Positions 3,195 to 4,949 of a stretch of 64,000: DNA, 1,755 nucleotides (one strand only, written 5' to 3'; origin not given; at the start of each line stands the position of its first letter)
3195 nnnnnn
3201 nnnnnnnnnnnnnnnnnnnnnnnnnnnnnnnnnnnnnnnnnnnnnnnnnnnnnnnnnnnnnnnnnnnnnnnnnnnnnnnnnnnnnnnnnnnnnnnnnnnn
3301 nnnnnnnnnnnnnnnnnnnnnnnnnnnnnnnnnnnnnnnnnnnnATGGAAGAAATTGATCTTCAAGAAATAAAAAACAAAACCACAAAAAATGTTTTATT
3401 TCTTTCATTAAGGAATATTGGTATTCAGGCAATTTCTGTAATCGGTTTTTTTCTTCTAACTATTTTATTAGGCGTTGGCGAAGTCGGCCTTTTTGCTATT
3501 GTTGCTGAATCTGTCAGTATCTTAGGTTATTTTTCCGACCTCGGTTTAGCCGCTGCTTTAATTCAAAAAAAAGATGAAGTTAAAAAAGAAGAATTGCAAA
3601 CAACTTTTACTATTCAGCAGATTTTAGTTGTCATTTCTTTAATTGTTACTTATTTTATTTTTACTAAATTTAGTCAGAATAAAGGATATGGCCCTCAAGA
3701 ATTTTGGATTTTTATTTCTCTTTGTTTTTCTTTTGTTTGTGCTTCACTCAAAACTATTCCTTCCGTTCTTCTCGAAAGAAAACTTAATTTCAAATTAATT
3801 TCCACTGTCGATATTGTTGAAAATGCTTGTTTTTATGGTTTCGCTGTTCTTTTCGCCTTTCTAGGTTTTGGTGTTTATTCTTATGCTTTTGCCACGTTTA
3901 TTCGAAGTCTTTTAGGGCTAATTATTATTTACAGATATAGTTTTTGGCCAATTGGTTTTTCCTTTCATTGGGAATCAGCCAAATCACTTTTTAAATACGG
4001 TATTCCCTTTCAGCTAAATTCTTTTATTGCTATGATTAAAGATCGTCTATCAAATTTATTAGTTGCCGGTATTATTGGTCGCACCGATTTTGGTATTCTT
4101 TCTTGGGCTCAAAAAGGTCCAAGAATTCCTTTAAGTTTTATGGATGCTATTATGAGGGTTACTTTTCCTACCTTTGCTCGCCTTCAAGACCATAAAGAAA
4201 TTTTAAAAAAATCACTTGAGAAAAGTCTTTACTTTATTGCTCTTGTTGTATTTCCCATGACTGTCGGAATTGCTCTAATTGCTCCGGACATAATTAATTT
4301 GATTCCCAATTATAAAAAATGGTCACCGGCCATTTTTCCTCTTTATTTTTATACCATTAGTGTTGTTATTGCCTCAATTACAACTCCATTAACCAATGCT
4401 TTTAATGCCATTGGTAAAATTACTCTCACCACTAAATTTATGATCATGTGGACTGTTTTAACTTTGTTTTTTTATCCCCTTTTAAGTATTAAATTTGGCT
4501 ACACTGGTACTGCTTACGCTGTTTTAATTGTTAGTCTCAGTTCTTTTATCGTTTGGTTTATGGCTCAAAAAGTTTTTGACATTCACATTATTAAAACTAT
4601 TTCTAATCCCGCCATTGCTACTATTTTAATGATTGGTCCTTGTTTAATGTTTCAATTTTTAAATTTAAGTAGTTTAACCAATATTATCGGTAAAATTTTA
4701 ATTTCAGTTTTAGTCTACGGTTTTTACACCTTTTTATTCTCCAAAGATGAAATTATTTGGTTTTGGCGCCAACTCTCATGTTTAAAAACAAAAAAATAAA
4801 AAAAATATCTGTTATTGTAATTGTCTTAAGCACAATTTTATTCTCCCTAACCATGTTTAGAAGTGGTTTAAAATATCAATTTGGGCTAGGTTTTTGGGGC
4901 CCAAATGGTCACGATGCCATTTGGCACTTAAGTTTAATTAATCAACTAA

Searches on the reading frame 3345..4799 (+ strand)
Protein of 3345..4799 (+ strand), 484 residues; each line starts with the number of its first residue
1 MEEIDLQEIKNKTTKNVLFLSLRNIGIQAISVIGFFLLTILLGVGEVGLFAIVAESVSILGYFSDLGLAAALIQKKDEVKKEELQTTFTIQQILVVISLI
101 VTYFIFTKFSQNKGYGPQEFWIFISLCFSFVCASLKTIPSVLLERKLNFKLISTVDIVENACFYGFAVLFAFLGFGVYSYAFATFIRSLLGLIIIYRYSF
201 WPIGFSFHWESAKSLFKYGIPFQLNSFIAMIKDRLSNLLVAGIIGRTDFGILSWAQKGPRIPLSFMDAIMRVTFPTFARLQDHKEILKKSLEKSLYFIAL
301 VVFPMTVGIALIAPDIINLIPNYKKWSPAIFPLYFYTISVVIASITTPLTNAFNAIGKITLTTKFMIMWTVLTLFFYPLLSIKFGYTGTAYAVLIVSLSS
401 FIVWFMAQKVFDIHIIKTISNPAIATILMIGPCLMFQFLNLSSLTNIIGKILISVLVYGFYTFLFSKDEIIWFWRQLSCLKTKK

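Call 80: search_protein_families(library=pfam, proteins=[window:3345-4799:+], max_evalue=0.0001)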
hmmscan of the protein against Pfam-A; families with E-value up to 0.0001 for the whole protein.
window:3345-4799:+ (484 aa): 3 families
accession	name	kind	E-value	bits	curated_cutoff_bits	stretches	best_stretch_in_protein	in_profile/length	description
PF13440.11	Polysacc_synt_3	-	3.2e-45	155.1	23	1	38-321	2-284/293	Polysaccharide biosynthesis protein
PF01943.22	Polysacc_synt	-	1.1e-24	87.7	28.2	1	14-281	2-274/274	Polysaccharide biosynthesis protein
PF03023.19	MurJ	-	7.6e-05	21.9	27.4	1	94-428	74-424/451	Lipid II flippase MurJ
